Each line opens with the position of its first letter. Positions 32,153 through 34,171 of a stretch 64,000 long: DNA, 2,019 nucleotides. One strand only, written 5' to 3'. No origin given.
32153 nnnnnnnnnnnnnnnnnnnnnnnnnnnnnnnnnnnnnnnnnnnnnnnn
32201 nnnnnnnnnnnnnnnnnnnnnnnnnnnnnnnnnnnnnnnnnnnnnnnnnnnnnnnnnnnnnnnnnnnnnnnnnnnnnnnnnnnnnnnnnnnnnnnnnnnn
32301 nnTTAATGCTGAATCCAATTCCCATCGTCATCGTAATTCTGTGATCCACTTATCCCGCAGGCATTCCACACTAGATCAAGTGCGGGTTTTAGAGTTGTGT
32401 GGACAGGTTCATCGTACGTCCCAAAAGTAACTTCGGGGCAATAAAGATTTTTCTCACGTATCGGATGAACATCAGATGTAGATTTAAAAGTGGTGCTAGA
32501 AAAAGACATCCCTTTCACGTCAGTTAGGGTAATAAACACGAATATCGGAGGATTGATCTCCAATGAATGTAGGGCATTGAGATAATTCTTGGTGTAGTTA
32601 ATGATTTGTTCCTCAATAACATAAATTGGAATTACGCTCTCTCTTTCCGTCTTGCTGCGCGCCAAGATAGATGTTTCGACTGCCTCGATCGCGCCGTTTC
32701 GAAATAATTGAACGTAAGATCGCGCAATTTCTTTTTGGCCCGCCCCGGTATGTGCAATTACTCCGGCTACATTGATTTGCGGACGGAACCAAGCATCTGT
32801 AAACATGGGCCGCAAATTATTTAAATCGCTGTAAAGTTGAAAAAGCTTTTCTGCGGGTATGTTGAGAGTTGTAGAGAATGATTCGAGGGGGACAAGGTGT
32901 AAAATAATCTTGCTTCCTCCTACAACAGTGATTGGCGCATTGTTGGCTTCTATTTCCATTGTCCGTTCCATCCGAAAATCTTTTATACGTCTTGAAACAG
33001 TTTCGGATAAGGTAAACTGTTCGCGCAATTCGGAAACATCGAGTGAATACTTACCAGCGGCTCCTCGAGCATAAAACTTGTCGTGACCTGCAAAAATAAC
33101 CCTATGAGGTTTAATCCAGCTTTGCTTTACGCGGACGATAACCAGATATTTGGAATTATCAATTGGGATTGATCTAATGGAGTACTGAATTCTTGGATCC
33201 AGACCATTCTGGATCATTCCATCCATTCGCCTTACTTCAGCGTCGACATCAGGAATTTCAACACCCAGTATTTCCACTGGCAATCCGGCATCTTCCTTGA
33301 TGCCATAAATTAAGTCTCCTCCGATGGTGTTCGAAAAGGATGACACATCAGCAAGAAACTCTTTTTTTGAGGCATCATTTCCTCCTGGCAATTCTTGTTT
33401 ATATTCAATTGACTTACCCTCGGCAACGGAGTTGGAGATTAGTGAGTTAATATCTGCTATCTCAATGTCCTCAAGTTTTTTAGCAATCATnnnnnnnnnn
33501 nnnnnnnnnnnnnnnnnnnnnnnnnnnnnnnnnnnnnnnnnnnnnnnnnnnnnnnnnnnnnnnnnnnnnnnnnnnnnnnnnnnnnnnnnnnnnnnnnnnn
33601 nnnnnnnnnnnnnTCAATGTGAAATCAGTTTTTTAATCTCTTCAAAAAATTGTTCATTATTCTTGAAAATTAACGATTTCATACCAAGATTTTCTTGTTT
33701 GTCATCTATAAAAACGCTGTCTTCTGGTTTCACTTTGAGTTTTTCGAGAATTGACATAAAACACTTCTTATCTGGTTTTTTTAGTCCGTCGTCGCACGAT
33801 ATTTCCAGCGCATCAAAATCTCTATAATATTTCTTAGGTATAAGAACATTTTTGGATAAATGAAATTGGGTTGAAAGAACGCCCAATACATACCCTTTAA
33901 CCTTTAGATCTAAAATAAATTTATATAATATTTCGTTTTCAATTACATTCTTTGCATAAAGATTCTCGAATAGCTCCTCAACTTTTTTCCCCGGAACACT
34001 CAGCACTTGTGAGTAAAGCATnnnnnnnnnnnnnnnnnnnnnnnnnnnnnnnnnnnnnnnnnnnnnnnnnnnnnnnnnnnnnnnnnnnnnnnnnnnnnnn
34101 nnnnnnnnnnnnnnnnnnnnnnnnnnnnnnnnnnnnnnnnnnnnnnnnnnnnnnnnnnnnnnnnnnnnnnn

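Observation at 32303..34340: Low-GC island with Schlafen/AlbA_2-like protein next to a decayed HAD gene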

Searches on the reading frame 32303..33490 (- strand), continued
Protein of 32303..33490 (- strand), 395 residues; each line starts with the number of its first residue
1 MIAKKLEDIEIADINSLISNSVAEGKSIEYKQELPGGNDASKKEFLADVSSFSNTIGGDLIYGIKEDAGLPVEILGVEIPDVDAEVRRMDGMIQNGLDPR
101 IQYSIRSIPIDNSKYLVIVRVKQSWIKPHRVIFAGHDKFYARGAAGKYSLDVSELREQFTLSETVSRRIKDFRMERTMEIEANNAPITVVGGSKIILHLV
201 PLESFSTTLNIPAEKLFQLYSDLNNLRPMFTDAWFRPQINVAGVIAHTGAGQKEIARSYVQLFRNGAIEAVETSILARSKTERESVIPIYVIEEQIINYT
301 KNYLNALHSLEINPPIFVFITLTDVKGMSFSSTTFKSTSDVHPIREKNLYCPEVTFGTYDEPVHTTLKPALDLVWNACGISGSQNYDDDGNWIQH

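Call 95: find_homologous_proteins(query=L109:4986-5654:+)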
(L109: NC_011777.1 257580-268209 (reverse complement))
Query L109:4986-5654:+ (223 aa): 11 proteins with E <= 0.001 among 160 candidates.
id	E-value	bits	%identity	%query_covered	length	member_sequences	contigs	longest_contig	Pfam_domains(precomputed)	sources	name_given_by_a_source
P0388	6.7e-137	472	93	100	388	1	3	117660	PF13676.12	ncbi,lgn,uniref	ncbi:toll/interleukin-1 receptor domain-containing protein [Bacillus tropicus]|uniref:toll/interleuk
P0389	7.0e-136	469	93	99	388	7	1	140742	PF13676.12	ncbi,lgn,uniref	ncbi:toll/interleukin-1 receptor domain-containing protein [Bacillus bombysepticus]|uniref:toll/inte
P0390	4.6e-135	466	92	100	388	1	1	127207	PF13676.12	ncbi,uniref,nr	ncbi:toll/interleukin-1 receptor domain-containing protein [Bacillus thuringiensis]|uniref:toll/inte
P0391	2.9e-129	447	88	100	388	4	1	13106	PF13676.12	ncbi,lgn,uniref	ncbi:toll/interleukin-1 receptor domain-containing protein [Bacillus cereus group sp. BfR-BA-01524]|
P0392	1.4e-128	445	87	100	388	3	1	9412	PF13676.12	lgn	-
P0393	1.3e-115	403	79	100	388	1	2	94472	PF13676.12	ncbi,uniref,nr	ncbi:toll/interleukin-1 receptor domain-containing protein [Bacillus mycoides]|uniref:toll/interleuk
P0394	5.4e-111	388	76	100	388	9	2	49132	PF13676.12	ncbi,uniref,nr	ncbi:hypothetical protein CN936_28280 [Bacillus cereus]|uniref:toll/interleukin-1 receptor domain-co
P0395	9.2e-110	384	76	100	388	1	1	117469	PF13676.12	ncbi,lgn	ncbi:TPA: toll/interleukin-1 receptor domain-containing protein [Bacillus toyonensis]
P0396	4.4e-104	365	73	100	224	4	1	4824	-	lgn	-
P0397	1.5e-89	317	64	100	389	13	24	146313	PF01582.26,PF13676.12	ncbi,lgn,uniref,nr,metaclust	ncbi:toll/interleukin-1 receptor domain-containing protein [Bacillus cereus]|uniref:toll/interleukin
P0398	4.4e-18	84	32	92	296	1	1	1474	-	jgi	jgi:hypothetical protein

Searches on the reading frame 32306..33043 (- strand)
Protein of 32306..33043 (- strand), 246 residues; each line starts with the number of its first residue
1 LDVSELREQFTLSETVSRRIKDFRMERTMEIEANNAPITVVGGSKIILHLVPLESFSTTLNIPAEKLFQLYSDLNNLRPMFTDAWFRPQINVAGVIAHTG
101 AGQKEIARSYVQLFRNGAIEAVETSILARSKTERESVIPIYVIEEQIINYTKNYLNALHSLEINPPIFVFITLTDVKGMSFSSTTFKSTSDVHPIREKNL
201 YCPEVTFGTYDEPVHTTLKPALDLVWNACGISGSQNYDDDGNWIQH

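Call 48: search_protein_representatives(protein=window:32306-33043:-)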
Query: 246 residues. Proteins with E-value up to 0.001 (for the whole library): 4370; up to 1e-10: 2781; up to 1e-30: 158. The best 150 are listed.
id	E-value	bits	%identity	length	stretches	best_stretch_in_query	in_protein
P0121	3.9e-54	200.0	45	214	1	29-244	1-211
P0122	3.2e-47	177.4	41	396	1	2-243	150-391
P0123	3.3e-45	170.8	39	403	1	1-244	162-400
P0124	2.5e-42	161.4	36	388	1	1-245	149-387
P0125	2.8e-42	161.2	35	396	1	1-244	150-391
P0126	2.8e-42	161.2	37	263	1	1-243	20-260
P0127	8.0e-42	159.7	37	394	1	1-245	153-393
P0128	3.3e-41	157.7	36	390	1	1-244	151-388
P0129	1.1e-40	156.0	38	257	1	13-243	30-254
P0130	5.8e-40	153.7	35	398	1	1-243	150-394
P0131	7.5e-40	153.3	37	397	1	1-243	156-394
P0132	8.7e-40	153.1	38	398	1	1-244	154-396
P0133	1.5e-39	152.3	35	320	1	1-243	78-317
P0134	1.6e-39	152.2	45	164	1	83-245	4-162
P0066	4.7e-39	150.7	34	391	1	1-243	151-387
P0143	1.6e-37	145.6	38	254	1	1-243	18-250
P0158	8.8e-36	140.0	37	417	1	1-240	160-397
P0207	9.1e-33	130.1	36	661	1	15-245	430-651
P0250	3.0e-31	125.1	35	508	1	5-244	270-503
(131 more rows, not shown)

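Call 50: search_protein_families(library=pfam, proteins=[P0207, P0250, P0143, P0158], max_evalue=0.01)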
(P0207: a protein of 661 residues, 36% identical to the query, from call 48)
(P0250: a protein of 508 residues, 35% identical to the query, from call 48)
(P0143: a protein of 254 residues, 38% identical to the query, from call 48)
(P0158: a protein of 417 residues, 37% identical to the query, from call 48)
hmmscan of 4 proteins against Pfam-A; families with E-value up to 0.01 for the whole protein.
P0207 (661 aa): 4 families
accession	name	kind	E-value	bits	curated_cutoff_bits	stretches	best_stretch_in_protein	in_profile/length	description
PF00069.31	Pkinase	-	4.9e-18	65.9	31.7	1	184-335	5-142/263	Protein kinase domain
PF07714.23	PK_Tyr_Ser-Thr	-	6.2e-09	36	23.1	1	181-334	2-145/258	Protein tyrosine and serine/threonine kinase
PF03109.22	ABC1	-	1.3e-05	24.9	22.9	1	268-334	143-210/244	ABC1 atypical kinase-like domain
PF01636.29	APH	-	0.0019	18.4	23.2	0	310-334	168-193/239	Phosphotransferase enzyme family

P0250 (508 aa): 1 family
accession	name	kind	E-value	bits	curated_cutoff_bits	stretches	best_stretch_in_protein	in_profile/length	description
PF01048.26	PNP_UDP_1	-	1e-26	94.2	25.1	1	13-250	3-232/233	Phosphorylase superfamily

P0143 (254 aa): 0 families

P0158 (417 aa): 1 family
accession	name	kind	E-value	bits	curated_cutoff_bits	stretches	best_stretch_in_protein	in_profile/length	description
PF04326.19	SLFN_AlbA_2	-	1.4e-12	48.6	25.3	1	26-160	1-117/118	Schlafen, AlbA_2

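Call 51: search_protein_families(library=padloc, proteins=[P0207, P0250], max_evalue=0.01)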
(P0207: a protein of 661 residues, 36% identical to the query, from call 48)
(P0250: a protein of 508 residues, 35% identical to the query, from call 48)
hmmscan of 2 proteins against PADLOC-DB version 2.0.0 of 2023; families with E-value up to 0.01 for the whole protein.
P0207 (661 aa): 27 families (the best 25 are shown)
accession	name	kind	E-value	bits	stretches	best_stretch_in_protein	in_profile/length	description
PDLC04060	PD-T4-6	-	4.4e-25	86.5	1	180-335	10-152/486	-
PDLC04061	PD-T4-6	-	1.7e-23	81.9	1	182-334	20-163/510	-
PDLC04042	PD-T4-6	-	3.4e-23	80.7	1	180-334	11-152/292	-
PDLC04138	mad6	-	3.5e-21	73.7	1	149-334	22-196/659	mads_6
PDLC04053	PD-T4-6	-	6.1e-21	73.2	1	178-335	9-155/311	-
PDLC04057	PD-T4-6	-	1.2e-20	72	1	175-336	5-153/443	-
PDLC04047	PD-T4-6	-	6.7e-20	69.4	1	176-335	8-155/327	-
PDLC04054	PD-T4-6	-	1.6e-18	65.3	1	180-335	12-155/347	-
PDLC04048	PD-T4-6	-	9.8e-17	59.3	1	180-335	12-155/354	-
PDLC04043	PD-T4-6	-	6e-16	56.5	1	182-335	19-159/452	-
PDLC04052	PD-T4-6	-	2.3e-15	54.8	1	186-335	17-157/496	-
PDLC04040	PD-T4-6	-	2.4e-15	54.3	1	187-341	3-152/547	-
PDLC04055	PD-T4-6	-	2.9e-15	54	1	179-334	71-215/496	-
PDLC01088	C3a189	-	3.9e-15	53.5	1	187-328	6-133/840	kinase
PDLC04041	PD-T4-6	-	8.4e-15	52.9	1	170-334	20-174/443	-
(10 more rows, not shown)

P0250 (508 aa): 2 families
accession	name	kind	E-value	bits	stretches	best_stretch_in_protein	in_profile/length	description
PDLC04726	PDC-M60C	-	7.6e-24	82.3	1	40-257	181-404/407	-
PDLC00759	Effector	-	6.1e-16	56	1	2-250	234-498/506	PN-superfamily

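Call 54: find_homologous_proteins(query=P0250)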
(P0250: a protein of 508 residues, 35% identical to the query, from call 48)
Query P0250 (508 aa): 3090 proteins with E <= 0.001 among 8000 candidates; the best 120 are listed.
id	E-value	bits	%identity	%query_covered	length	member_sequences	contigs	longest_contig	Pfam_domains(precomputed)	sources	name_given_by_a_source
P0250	0.0e+0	1134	100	100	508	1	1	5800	PF01048.27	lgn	-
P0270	1.0e-269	913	80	100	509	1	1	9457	PF01048.27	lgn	-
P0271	4.6e-131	456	84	51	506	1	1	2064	PF01048.27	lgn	-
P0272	4.3e-120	420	68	59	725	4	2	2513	PF08357.17,PF03781.23,PF01048.27,PF13676.12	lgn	-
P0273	1.4e-113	398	70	56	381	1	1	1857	PF03781.23,PF01048.27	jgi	jgi:nucleoside phosphorylase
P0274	4.3e-113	397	44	97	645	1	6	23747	PF01048.27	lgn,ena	-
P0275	3.3e-112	394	72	51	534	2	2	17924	PF03781.23,PF01048.27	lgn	-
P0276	1.1e-111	392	70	52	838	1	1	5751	PF24391.2,PF03781.23,PF01048.27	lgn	-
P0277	5.5e-107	377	68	56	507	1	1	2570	PF03781.23,PF01048.27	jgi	jgi:formylglycine-generating enzyme required for sulfatase activity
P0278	4.9e-106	373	65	48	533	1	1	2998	PF01048.27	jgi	jgi:nucleoside phosphorylase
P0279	2.9e-105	371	62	57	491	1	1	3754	PF01048.27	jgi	jgi:nucleoside phosphorylase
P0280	8.3e-105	369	70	49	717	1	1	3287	PF01582.26,PF17170.11,PF13449.13,PF01048.27,PF13676.12,PF01436.28,PF25021.2,PF06739.18,PF08450.19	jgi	-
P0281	4.6e-104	367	64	48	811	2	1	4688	PF01048.27,PF19960.7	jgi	jgi:nucleoside phosphorylase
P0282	7.7e-104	366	71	50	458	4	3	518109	PF01048.27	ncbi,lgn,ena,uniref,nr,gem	ncbi:5'-methylthioadenosine/S-adenosylhomocysteine nucleosidase [Methanosarcina sp. UBA289]|uniref:5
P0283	9.4e-103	363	59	55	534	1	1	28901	PF01048.27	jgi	jgi:nucleoside phosphorylase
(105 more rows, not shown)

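Call 65: predict_structure(alignment_id=A2)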
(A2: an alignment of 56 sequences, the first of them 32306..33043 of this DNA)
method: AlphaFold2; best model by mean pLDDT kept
length: 246 residues; sequences in the alignment: 56
mean_pLDDT: 90.9   pTM: 0.89
mean pLDDT of the five models: 90.9, 90.8, 89.5, 89.5, 89.5
residues with pLDDT >= 90: 182; 70-90: 49; 50-70: 15; < 50: 0
segments of 3 or more residues with pLDDT < 50: none
pLDDT, mean of each block of 10 residues (from residue 1): 72 88 97 94 96 93 90 91 91 93 83 97 90 73 96 97 97 95 72 94 98 98 95 93 90
secondary structure, 60 per line:
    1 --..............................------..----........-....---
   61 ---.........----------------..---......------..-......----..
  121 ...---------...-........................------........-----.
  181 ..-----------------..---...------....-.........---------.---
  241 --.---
elements in order: H3-32 E45-52 H54-57 H64-72 E94-99 E109-114 E119-123 E137-139 H140-160 E167-174 E180-182 E205-207 H214-217 H219-227

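Call 102: find_encoding_contigs(protein=P0274, flank=7000, max_places=2)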
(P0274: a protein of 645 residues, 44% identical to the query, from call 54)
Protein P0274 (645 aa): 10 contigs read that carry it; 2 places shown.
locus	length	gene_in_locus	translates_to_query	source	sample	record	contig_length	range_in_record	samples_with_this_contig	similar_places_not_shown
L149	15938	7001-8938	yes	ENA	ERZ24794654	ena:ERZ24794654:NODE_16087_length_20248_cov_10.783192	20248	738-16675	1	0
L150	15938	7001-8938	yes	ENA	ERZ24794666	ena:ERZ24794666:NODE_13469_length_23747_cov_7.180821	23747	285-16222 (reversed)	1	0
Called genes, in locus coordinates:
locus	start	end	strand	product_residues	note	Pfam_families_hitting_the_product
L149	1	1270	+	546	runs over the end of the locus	PF01580:FtsK_SpoIIIE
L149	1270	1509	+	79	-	-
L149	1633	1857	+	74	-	-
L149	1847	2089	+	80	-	PF13083:KH_KhpA-B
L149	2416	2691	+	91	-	-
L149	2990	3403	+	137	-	-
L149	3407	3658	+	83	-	-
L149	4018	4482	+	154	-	-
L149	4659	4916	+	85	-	-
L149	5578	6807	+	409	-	PF11638:DnaA_N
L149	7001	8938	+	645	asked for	PF01048:PNP_UDP_1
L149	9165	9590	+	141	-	-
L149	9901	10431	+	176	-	PF01066:CDP-OH_P_transf (weak)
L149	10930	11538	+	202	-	-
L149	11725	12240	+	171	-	PF07155:ECF-ribofla_trS, PF12822:ECF_trnsprt (weak)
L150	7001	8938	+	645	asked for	PF01048:PNP_UDP_1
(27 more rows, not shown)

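Call 103: find_encoding_contigs(protein=P0270, flank=7000, max_places=2)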
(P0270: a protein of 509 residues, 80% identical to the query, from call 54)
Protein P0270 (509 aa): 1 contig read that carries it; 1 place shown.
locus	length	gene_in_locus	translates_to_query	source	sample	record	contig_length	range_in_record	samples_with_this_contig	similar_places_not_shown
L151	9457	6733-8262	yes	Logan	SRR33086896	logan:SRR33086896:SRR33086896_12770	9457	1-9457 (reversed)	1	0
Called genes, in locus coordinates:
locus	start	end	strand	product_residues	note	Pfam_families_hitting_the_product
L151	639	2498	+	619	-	PF13289:SIR2_2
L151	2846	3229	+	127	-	-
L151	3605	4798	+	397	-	-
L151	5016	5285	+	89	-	-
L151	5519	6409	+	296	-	PF18864:AbiTii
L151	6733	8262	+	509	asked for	PF01048:PNP_UDP_1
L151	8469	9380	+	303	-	-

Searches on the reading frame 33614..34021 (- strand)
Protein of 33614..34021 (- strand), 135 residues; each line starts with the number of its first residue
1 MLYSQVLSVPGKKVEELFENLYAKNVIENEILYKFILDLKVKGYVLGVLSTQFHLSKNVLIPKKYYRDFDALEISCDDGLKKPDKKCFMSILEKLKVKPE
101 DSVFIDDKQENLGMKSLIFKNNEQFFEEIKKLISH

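Call 3: search_protein_families(library=pfam, proteins=[window:33614-34021:-], max_evalue=1)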
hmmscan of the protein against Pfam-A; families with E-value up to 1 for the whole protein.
window:33614-34021:- (135 aa): 4 families
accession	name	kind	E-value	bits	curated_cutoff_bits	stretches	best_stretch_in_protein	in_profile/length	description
PF00702.32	Hydrolase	-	1e-08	36.2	26.4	1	31-111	102-183/191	haloacid dehalogenase-like hydrolase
PF13419.12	HAD_2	-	1.5e-06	28.9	23.8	1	20-110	72-163/178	Haloacid dehalogenase-like hydrolase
PF11019.14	DUF2608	-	0.024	14.6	22.6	1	87-113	166-192/244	Protein of unknown function (DUF2608)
PF13242.12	Hydrolase_like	-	0.27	11.6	22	1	81-108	3-30/75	HAD-hyrolase-like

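Call 4: search_protein_families(library=padloc, proteins=[window:33614-34021:-], max_evalue=1)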
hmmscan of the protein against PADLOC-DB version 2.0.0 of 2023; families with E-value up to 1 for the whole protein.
window:33614-34021:- (135 aa): 0 families
